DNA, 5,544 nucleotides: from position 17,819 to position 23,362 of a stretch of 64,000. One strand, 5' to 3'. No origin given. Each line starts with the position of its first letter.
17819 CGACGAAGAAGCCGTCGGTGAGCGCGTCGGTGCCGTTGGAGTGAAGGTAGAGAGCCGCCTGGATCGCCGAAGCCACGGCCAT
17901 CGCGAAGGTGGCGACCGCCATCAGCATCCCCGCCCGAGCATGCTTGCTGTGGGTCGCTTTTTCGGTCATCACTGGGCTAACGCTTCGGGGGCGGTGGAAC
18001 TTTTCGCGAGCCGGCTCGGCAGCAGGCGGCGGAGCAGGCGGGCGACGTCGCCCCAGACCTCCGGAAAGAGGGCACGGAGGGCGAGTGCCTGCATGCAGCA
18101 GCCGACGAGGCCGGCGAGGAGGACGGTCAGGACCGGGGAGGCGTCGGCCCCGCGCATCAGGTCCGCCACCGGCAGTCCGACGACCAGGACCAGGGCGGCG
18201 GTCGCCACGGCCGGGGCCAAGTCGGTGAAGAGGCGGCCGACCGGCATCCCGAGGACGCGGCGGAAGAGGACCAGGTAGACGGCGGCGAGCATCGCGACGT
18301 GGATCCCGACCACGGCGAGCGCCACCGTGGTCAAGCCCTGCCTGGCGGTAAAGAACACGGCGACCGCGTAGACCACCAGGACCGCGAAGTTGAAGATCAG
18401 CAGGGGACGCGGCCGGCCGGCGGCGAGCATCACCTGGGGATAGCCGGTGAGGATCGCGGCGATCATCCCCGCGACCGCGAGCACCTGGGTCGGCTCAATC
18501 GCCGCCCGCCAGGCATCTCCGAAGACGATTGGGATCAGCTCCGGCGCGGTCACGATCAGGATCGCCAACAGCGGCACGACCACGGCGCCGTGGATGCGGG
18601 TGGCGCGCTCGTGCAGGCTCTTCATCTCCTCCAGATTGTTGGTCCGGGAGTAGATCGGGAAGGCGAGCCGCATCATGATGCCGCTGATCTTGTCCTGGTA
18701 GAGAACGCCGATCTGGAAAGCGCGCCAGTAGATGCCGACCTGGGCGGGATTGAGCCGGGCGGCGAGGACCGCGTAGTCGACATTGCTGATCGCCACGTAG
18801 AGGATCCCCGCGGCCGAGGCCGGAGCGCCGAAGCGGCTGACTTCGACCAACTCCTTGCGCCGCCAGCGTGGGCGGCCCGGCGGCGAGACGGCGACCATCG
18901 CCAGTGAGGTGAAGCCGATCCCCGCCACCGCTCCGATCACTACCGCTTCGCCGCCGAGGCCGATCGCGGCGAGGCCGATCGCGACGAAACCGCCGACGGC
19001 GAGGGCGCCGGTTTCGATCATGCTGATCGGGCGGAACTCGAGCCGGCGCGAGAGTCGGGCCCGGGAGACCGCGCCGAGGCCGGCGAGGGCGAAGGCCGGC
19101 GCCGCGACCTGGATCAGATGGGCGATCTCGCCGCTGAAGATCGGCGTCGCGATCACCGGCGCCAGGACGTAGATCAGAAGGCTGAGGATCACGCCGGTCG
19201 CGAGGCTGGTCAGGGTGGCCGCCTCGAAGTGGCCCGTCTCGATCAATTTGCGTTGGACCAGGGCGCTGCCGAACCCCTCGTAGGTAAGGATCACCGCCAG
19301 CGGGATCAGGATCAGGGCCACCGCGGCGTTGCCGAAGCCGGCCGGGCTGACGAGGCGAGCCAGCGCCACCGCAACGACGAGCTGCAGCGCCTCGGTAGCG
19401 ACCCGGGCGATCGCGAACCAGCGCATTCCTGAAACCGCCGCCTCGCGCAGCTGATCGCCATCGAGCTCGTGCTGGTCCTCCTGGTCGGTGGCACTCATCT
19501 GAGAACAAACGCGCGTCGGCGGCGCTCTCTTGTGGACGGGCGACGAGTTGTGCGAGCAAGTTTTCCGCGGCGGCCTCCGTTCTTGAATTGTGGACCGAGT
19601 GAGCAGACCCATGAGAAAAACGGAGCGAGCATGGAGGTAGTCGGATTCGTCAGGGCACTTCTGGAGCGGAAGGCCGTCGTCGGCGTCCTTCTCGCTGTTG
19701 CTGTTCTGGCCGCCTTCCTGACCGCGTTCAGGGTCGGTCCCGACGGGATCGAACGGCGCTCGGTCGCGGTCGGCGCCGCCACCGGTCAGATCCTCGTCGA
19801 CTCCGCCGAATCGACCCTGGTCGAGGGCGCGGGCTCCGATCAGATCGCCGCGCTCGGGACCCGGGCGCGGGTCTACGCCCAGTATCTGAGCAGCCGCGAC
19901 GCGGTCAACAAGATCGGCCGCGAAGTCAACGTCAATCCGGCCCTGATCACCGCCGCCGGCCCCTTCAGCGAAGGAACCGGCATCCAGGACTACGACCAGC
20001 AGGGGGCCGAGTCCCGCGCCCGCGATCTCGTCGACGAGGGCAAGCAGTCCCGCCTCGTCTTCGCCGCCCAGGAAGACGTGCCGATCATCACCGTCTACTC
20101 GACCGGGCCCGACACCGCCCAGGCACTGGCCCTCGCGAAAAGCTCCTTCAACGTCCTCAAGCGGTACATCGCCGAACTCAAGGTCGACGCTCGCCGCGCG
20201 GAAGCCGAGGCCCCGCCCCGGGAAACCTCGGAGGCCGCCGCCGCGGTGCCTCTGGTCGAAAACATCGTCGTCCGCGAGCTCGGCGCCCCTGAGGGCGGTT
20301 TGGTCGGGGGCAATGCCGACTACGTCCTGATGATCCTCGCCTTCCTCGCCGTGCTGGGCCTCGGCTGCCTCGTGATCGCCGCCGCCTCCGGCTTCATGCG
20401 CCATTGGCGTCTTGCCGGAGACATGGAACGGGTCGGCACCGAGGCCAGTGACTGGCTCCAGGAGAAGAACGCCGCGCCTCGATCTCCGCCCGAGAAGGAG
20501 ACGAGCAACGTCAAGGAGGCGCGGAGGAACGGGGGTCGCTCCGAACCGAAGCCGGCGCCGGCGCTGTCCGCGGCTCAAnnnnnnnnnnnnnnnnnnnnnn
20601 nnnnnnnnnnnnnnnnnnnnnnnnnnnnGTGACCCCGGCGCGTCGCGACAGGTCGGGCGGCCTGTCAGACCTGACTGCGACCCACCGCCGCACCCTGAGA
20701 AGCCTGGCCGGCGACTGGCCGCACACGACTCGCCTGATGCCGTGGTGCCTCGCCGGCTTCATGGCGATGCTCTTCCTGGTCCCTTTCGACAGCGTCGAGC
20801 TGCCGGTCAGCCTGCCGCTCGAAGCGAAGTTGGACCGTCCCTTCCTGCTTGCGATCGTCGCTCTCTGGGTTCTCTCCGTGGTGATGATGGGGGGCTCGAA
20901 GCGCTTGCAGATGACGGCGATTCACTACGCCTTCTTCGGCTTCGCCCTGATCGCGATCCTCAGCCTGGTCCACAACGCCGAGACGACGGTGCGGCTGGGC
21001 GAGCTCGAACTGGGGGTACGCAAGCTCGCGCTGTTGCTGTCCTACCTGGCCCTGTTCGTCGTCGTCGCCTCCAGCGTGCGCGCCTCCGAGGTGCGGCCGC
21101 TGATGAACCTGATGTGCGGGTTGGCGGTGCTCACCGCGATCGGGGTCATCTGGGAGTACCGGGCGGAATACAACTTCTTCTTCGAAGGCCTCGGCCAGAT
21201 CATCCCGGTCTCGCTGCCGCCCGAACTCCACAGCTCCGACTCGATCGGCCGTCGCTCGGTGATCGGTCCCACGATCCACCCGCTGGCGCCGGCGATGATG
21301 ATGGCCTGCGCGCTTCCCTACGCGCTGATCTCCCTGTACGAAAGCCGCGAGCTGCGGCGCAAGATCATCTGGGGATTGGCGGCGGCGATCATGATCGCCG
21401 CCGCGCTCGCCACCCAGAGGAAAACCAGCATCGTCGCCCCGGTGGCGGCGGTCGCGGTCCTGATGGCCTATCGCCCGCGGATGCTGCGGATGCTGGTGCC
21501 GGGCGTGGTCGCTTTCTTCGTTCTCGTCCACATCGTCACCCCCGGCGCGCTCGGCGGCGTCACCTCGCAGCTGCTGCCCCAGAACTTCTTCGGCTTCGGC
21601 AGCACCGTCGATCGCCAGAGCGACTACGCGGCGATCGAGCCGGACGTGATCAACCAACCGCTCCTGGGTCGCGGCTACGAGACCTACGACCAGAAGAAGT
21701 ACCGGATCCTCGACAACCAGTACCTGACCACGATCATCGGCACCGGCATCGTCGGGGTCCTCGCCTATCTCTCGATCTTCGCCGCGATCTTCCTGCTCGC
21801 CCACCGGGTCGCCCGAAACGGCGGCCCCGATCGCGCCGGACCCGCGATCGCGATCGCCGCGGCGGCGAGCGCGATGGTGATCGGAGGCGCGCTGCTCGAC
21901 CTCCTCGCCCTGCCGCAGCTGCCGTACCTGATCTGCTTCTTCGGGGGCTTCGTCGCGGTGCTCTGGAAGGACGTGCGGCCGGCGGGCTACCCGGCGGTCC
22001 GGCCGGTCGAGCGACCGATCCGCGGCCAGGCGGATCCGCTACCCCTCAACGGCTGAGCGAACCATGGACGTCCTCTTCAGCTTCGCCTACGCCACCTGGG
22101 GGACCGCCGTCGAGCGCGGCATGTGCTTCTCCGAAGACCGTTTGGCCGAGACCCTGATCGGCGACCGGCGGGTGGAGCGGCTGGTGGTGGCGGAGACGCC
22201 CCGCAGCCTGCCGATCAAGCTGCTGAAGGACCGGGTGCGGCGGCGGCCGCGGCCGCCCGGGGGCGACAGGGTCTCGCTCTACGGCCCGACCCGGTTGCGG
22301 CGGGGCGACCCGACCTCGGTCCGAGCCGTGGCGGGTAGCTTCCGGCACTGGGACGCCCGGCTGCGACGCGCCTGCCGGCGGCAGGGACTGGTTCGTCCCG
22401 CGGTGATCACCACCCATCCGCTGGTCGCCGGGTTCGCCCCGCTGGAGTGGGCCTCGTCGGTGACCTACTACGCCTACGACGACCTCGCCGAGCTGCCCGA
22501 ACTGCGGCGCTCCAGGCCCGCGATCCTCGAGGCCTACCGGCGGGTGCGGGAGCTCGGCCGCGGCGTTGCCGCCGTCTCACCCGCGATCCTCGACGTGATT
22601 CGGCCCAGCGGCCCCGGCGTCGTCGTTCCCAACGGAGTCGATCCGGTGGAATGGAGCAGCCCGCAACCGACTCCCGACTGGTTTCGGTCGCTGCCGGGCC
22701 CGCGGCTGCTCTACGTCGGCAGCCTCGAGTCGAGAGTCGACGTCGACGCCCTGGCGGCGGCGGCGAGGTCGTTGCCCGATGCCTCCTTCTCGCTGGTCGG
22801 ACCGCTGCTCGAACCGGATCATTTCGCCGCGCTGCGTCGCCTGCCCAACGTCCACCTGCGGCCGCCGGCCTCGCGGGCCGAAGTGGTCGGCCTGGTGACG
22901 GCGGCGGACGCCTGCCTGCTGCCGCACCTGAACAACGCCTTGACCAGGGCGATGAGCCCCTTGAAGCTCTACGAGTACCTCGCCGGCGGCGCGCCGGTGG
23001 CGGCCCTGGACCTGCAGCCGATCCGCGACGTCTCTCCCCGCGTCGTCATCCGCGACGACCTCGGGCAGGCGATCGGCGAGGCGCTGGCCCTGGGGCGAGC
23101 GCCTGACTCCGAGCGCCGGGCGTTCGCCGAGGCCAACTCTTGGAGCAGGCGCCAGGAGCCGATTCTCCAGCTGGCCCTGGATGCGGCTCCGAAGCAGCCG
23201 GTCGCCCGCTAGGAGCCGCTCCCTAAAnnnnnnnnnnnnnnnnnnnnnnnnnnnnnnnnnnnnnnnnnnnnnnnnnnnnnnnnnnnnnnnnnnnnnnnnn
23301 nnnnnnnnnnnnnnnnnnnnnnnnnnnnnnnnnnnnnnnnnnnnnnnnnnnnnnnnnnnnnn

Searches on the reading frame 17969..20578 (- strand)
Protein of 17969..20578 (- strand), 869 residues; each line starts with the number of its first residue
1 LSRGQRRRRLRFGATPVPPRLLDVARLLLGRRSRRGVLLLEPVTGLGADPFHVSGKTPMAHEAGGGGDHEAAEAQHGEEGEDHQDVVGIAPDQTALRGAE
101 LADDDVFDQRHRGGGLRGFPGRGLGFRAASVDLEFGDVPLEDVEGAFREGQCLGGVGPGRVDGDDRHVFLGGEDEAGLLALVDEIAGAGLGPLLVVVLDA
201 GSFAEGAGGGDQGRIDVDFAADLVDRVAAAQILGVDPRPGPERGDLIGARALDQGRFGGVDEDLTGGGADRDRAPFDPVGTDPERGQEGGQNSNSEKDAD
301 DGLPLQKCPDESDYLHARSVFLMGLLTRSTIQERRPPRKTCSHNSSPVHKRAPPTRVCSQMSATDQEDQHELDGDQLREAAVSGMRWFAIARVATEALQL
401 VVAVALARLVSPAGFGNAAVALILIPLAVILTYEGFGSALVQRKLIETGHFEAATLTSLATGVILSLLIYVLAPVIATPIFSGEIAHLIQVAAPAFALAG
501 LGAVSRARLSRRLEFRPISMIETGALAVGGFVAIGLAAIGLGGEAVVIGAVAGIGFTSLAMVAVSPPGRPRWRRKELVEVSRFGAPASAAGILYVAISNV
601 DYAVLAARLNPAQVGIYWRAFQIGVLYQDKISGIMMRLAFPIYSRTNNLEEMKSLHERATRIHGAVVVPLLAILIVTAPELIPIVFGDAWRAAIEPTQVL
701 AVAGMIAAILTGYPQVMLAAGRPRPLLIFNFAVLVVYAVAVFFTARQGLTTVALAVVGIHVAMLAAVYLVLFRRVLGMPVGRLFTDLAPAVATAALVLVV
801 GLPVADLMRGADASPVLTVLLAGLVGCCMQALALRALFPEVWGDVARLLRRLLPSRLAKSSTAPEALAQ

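Call 12: search_protein_families(library=pfam, proteins=[window:17969-20578:-], max_evalue=0.001)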
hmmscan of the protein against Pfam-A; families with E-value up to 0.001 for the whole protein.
window:17969-20578:- (869 aa): 2 families
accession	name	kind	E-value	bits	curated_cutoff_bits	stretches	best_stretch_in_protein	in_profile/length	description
PF13440.11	Polysacc_synt_3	-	3.4e-53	181.2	23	1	406-694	2-292/293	Polysaccharide biosynthesis protein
PF01943.22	Polysacc_synt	-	1.3e-24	87.5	28.2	1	384-646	4-273/274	Polysaccharide biosynthesis protein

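Call 67: search_protein_families(library=ncbifam, proteins=[window:17969-20578:-], max_evalue=0.00001)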
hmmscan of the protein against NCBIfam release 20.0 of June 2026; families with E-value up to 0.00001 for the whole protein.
window:17969-20578:- (869 aa): 3 families
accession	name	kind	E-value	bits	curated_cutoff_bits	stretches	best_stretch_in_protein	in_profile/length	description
NF007773.0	PRK10459.1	equivalog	5.8e-58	197.1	273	1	377-845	3-479/492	MOP flippase family protein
NF047674.1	TeichurnBiosyTuaB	equivalog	2.9e-43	148.6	580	1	378-828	5-460/469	teichuronic acid biosynthesis protein TuaB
NF058658.1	Oglyco_Wzx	exception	2.9e-37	128.8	720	1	376-809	5-439/478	O-glycosylation flippase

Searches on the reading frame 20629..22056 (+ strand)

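Call 12: search_protein_families(library=pfam, proteins=[window:20629-22056:+], max_evalue=0.001)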
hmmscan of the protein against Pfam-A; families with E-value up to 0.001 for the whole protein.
window:20629-22056:+ (475 aa): 1 family
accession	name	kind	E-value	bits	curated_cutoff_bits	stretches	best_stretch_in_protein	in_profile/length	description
PF04932.20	Wzy_C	-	3.1e-10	40.5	31.7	1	250-381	1-149/149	O-Antigen ligase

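Call 40: search_protein_families(library=ncbifam, proteins=[window:20629-22056:+], max_evalue=1)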
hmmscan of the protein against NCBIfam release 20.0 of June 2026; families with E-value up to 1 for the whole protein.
window:20629-22056:+ (475 aa): 1 family
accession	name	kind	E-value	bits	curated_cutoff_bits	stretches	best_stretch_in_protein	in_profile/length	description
NF052523.2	TafF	equivalog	0.71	9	420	0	130-178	325-373/379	TafF family fimbrial protein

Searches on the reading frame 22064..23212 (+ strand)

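Call 12: search_protein_families(library=pfam, proteins=[window:22064-23212:+], max_evalue=0.001)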
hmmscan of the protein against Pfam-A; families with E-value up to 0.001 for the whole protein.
window:22064-23212:+ (382 aa): 2 families
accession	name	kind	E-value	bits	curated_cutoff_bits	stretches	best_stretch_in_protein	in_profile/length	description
PF13692.12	Glyco_trans_1_4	-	3.2e-06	27.9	27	1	213-322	2-113/142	Glycosyl transferases group 1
PF13439.12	Glyco_transf_4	-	0.00014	22.4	28.5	1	78-194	68-168/170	Glycosyltransferase Family 4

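Call 67: search_protein_families(library=ncbifam, proteins=[window:22064-23212:+], max_evalue=0.00001)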
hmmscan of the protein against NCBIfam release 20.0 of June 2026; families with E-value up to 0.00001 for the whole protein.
window:22064-23212:+ (382 aa): 1 family
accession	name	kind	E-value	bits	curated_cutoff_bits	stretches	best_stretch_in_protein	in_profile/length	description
NF047676.1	TeichurnBiosyTuaH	equivalog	3.3e-11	42.7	550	1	207-323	209-327/384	teichuronic acid biosynthesis protein TuaH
